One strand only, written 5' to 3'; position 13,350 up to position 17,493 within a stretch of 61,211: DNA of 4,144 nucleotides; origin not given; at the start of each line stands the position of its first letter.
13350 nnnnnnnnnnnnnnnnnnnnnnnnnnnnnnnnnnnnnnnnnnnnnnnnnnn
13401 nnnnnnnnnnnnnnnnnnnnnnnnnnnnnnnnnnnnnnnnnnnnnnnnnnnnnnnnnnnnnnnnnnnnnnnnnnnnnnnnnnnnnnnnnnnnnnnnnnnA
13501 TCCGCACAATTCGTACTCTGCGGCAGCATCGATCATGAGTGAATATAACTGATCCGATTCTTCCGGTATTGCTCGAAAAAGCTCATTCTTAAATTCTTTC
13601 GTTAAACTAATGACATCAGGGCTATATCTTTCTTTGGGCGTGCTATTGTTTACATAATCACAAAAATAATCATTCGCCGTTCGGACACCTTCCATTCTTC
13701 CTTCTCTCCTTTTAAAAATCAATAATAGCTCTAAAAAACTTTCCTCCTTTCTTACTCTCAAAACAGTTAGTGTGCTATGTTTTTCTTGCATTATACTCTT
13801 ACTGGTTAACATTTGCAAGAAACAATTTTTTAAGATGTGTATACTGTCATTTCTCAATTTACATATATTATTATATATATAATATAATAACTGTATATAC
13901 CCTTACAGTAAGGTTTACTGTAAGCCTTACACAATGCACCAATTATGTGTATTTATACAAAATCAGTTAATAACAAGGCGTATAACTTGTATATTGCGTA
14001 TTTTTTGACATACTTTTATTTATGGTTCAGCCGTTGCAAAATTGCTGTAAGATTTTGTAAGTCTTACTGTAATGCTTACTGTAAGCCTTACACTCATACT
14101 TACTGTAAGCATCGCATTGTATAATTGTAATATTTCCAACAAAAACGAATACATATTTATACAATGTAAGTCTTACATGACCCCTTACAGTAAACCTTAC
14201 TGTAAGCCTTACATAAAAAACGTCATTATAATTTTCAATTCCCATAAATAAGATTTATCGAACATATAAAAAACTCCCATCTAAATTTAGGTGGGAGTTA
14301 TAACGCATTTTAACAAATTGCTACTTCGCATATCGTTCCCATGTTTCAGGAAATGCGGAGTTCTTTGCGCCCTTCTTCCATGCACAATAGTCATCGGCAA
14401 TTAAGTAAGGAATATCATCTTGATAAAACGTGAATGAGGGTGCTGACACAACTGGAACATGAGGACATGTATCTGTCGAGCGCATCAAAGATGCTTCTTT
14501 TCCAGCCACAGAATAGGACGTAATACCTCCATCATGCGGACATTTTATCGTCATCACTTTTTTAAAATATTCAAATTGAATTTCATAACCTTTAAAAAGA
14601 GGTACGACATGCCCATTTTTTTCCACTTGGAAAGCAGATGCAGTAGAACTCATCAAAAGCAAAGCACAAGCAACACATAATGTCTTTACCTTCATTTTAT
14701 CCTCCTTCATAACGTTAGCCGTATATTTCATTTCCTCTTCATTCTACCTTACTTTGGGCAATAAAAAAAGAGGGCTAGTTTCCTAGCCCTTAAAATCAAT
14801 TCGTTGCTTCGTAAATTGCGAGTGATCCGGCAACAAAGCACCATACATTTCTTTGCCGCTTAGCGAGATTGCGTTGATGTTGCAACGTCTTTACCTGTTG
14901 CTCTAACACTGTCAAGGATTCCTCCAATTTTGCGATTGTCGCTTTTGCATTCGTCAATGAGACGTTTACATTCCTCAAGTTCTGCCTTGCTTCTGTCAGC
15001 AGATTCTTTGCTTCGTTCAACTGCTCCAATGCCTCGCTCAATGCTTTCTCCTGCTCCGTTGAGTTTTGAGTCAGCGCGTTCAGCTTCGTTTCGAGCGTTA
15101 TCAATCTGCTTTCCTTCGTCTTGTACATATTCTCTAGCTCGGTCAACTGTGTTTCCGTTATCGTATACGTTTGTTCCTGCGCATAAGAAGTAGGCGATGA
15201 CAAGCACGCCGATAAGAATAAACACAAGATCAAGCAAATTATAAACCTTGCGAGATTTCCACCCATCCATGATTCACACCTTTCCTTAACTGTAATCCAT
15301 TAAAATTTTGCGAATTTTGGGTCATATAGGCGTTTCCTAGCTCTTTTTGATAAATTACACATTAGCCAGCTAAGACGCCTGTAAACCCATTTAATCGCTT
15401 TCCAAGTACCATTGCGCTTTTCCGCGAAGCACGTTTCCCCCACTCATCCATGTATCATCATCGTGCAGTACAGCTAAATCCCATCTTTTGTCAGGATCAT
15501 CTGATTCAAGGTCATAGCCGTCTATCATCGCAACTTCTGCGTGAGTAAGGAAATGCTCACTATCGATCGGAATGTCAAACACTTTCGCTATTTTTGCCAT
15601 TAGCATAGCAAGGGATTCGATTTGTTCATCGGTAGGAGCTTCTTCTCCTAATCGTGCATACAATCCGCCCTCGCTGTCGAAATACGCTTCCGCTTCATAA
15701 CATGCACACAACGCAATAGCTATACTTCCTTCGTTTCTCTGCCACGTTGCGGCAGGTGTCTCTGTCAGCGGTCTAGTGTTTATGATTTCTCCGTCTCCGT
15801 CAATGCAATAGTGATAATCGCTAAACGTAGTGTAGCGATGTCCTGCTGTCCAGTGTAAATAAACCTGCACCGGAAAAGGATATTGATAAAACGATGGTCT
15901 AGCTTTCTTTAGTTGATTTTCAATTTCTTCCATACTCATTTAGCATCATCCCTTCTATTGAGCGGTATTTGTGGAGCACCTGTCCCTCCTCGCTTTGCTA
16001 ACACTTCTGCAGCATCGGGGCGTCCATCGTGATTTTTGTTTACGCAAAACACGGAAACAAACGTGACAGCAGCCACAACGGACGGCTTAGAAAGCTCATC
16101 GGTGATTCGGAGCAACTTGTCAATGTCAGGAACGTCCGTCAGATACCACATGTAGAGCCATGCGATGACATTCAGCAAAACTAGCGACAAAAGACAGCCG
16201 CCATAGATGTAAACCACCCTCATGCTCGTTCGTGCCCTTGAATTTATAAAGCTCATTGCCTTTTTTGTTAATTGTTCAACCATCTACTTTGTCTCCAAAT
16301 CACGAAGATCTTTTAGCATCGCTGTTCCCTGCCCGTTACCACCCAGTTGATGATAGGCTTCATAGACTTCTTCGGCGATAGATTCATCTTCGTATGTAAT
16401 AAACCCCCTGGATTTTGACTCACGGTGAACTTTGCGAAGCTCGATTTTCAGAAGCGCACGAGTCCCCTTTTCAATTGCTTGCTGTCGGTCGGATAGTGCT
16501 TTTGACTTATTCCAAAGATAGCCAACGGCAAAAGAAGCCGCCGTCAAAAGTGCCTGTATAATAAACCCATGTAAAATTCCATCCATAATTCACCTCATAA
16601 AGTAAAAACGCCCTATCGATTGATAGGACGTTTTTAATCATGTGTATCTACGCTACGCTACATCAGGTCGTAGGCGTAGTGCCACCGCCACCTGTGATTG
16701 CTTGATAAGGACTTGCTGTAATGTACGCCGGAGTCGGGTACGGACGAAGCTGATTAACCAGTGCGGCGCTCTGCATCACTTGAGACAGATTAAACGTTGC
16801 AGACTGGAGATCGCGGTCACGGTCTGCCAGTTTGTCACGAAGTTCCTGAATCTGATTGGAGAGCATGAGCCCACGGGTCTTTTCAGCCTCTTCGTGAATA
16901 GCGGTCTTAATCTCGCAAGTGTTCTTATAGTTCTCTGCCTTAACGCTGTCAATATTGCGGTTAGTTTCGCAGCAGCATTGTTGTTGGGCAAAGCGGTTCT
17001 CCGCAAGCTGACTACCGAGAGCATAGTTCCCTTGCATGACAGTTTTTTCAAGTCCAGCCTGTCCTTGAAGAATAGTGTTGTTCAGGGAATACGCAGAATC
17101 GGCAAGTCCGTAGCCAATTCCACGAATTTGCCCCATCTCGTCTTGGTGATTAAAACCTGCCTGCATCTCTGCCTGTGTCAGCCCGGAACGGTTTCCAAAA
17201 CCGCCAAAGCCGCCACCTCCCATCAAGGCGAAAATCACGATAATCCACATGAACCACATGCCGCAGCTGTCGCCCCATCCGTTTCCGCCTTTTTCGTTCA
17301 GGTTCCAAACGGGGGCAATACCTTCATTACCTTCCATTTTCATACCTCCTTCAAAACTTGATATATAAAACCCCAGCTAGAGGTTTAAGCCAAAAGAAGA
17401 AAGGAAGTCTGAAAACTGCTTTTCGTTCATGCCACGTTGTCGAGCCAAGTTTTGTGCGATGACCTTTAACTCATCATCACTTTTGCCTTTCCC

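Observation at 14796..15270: Two almost fully overlapping, same-strand, long ORFs at the end of the lysis cassette (spanin-like, dual coding?)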

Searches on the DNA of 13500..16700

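Call 106: search_rna_families(source=window, start=13500, end=16700, threshold=evalue, max_evalue=1)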
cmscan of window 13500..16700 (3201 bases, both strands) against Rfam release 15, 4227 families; matches with E-value up to 1: 1.
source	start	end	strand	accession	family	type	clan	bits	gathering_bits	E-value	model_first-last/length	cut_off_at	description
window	14068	14116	-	RF03653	mir-971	Gene; miRNA;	-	22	53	0.36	1-77/77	no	mir-971 microRNA precursor family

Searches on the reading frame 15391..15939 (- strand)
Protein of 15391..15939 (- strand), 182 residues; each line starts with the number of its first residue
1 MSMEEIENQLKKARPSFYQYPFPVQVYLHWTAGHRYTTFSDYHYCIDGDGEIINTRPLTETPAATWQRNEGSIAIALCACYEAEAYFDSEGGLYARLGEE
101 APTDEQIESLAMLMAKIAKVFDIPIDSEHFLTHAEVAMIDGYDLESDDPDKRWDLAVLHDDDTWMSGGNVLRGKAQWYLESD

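Call 3: search_protein_families(library=pfam, proteins=[window:15391-15939:-], max_evalue=1)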
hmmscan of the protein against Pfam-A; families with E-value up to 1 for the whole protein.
window:15391-15939:- (182 aa): 1 family
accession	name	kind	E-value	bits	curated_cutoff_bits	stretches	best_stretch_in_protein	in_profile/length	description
PF01510.30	Amidase_2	-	6.1e-12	46.4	26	1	26-137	8-123/131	N-acetylmuramoyl-L-alanine amidase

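Call 4: search_protein_families(library=phrogs, proteins=[window:15391-15939:-], max_evalue=1)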
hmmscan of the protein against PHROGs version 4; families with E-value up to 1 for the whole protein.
window:15391-15939:- (182 aa): 7 families
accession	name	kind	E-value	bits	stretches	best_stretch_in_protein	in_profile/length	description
phrog_5867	-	lysis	9.2e-31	107.4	1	25-181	486-642/1029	endolysin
phrog_2588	-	unknown function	2.7e-16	60.3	1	25-179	400-553/915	-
phrog_822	-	lysis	2.6e-07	31.6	1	42-122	59-128/215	amidase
phrog_1493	-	lysis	8.9e-05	22.8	1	37-135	64-144/394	endolysin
phrog_19265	-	unknown function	0.078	13.6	1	43-138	53-137/293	-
phrog_1794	-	lysis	0.11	12.8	1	42-137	88-174/336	amidase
phrog_30863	-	unknown function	0.27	12.4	1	102-169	36-102/109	-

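Call 39: search_dna_similar(query=window:15391-15939:-, collection=phages, mode=protein, max_evalue=0.001, max_rows=30)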
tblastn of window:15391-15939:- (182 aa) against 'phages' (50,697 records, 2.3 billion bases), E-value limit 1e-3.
Records with a match: 104; places in all: 104; records where one place covers at least 80% of the query: 101.
Best place of each record, by identity: <60% 104.
By first word of the organism name: Synechococcus 61; Cyanophage 23; Rhodobacter 11; Paracoccus 2; Prochlorococcus 2; Sinorhizobium 2; Bacteriophage 1; Dulem 1; Roseobacter 1.
By host as written in the record: - 47; Synechococcus 22; Rhodobacter capsulatus YW1 11; Synechococcus sp. WH7803 8; Synechococcus sp. WH 7803 5; Synechococcus sp. 2; Parasynechococcus marenigrum WH 8102 1; Synechococcus sp. MW02 1; and 7 more.
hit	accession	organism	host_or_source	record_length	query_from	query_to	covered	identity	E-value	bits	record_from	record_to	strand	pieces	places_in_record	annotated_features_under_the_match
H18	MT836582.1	Bacteriophage sp.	human fecal samples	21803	29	182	85%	38.6%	6e-24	103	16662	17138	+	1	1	record has no annotation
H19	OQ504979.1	Synechococcus phage S-8S29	Parasynechococcus marenigrum WH 8102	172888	7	179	95%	28.0%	4e-10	63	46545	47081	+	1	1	hypothetical protein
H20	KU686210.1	Synechococcus phage S-WAM1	Synechococcus sp.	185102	25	182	87%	30.1%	1e-9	62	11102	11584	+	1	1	hypothetical protein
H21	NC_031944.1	Synechococcus phage S-WAM1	Synechococcus sp.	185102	25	182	87%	30.1%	1e-9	62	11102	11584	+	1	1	hypothetical protein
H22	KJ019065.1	Synechococcus phage ACG-2014a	-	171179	25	179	85%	30.6%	1e-8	59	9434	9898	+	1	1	hypothetical protein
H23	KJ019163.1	Synechococcus phage ACG-2014a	-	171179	25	179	85%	30.6%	1e-8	59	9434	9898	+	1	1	hypothetical protein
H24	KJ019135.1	Synechococcus phage ACG-2014a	-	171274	25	179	85%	30.6%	1e-8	59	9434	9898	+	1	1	hypothetical protein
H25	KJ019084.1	Synechococcus phage ACG-2014a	-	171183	25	179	85%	30.6%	1e-8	59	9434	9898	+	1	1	hypothetical protein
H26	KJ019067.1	Synechococcus phage ACG-2014a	-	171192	25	179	85%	30.6%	1e-8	59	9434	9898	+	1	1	hypothetical protein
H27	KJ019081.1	Synechococcus phage ACG-2014a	-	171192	25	179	85%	30.6%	1e-8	59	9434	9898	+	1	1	hypothetical protein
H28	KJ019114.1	Synechococcus phage ACG-2014a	-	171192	25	179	85%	30.6%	1e-8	59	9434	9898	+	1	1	hypothetical protein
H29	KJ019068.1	Synechococcus phage ACG-2014a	-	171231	25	179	85%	30.6%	1e-8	59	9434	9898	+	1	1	hypothetical protein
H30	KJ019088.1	Synechococcus phage ACG-2014a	-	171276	25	179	85%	30.6%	1e-8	59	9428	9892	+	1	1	hypothetical protein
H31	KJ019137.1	Synechococcus phage ACG-2014a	-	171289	25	179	85%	30.6%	1e-8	59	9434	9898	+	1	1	hypothetical protein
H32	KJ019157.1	Synechococcus phage ACG-2014a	-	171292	25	179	85%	30.6%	1e-8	59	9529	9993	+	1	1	hypothetical protein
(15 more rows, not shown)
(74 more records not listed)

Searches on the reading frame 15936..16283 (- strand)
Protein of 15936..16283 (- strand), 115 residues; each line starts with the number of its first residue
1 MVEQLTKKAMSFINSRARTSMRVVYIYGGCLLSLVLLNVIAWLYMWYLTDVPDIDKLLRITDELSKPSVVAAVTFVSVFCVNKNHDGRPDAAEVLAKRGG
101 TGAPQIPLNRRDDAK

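Call 3: search_protein_families(library=pfam, proteins=[window:15936-16283:-], max_evalue=1)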
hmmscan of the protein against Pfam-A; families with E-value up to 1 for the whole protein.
window:15936-16283:- (115 aa): 1 family
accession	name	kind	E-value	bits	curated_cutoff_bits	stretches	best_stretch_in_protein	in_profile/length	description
PF23494.1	bPH_10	-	0.028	14.3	27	1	19-77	7-66/151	YqeB-like bacterial PH domain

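Call 4: search_protein_families(library=phrogs, proteins=[window:15936-16283:-], max_evalue=1)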
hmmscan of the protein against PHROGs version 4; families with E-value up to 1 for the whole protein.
window:15936-16283:- (115 aa): 2 families
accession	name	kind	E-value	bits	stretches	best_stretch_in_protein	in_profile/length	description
phrog_2253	-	unknown function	0.0026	18.8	1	24-49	26-51/52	-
phrog_27828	-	unknown function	0.0057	17.9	1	54-93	64-103/117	-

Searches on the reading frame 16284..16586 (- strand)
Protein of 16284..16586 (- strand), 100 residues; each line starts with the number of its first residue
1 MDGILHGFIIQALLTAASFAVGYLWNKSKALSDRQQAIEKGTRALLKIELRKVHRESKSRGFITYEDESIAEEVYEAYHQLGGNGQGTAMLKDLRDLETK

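Call 3: search_protein_families(library=pfam, proteins=[window:16284-16586:-], max_evalue=1)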
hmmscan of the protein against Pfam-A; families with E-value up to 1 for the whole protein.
window:16284-16586:- (100 aa): 3 families
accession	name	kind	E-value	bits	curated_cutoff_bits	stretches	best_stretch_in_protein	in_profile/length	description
PF00076.28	RRM_1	-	0.043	14.1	20.7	1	48-79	28-60/70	RNA recognition motif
PF09223.17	ZinT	-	0.13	12.5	27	1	38-96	103-160/181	ZinT (YodA) periplasmic lipocalin-like zinc-recruitment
PF05694.17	SBP56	-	0.14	11.4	34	1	32-76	231-272/453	56kDa selenium binding protein (SBP56)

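Call 4: search_protein_families(library=phrogs, proteins=[window:16284-16586:-], max_evalue=1)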
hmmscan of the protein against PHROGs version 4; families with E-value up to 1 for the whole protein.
window:16284-16586:- (100 aa): 2 families
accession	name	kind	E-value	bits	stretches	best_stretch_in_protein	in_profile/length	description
phrog_4105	-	unknown function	4.7e-15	56.7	1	15-99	14-98/103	-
phrog_4257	-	unknown function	1.3e-09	39.4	1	26-99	60-133/138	-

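Call 95: list_cluster_members(proteins=[P0015, L059:2005-2442:+, L058:1705-2121:+, L063:821-1159:+, L054:351-779:+, L055:122-568:+, L057:647-1108:+, window:16284-16586:-, window:15936-16283:-, window:16663-17343:-])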
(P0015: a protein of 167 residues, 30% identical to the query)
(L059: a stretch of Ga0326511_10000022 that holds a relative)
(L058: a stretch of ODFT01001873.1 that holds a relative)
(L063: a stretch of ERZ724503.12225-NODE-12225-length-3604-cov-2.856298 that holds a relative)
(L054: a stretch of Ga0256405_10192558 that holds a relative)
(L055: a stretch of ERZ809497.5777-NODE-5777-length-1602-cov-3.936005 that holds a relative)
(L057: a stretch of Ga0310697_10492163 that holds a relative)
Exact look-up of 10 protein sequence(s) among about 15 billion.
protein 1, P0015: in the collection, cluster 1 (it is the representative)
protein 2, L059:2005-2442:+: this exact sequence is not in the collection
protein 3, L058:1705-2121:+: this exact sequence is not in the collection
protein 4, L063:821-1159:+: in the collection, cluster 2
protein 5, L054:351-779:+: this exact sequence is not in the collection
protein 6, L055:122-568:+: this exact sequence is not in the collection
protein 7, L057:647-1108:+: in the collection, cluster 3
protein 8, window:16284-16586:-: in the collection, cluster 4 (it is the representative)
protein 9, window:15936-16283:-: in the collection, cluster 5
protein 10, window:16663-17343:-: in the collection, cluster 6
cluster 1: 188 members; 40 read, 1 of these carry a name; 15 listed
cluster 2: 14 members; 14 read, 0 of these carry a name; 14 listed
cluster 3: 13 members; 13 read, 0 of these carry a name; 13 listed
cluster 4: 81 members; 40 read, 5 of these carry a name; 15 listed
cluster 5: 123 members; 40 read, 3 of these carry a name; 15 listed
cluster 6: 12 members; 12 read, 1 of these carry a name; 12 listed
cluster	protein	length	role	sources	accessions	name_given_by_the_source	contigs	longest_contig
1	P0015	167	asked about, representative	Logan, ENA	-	-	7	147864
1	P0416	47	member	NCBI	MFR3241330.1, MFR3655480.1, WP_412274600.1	MAG: hypothetical protein ACLTXK_07150 [Megamonas funiformis]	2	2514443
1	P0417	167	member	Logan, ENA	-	-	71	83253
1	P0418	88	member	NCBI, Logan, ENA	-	-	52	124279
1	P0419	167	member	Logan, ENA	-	-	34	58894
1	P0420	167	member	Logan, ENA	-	-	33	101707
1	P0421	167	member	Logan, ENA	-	-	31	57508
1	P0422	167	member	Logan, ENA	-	-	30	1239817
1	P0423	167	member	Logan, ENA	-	-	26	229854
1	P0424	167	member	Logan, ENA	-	-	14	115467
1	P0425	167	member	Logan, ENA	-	-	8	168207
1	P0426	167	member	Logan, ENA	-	-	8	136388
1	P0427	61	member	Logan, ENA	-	-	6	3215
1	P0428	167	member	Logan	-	-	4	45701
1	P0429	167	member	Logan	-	-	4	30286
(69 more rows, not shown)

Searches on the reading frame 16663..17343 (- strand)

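Call 3: search_protein_families(library=pfam, proteins=[window:16663-17343:-], max_evalue=1)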
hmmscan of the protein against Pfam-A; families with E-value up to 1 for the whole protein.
window:16663-17343:- (226 aa): 2 families
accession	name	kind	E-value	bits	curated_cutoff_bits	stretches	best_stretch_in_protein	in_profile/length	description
PF09602.15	PhaP_Bmeg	-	0.0054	17.1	28.3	1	120-197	42-120/168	Polyhydroxyalkanoic acid inclusion protein (PhaP_Bmeg)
PF04250.19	DUF429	-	0.14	12.3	23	1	116-181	64-121/214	Protein of unknown function (DUF429)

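Call 4: search_protein_families(library=phrogs, proteins=[window:16663-17343:-], max_evalue=1)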
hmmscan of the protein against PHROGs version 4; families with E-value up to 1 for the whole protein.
window:16663-17343:- (226 aa): 3 families
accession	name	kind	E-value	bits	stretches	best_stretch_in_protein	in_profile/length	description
phrog_16490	-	unknown function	9.8e-15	55.9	1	14-198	16-224/286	-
phrog_9288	-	unknown function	2.9e-08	34.7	2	135-198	147-210/234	-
phrog_5105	-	unknown function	0.88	10.6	1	111-185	22-99/159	-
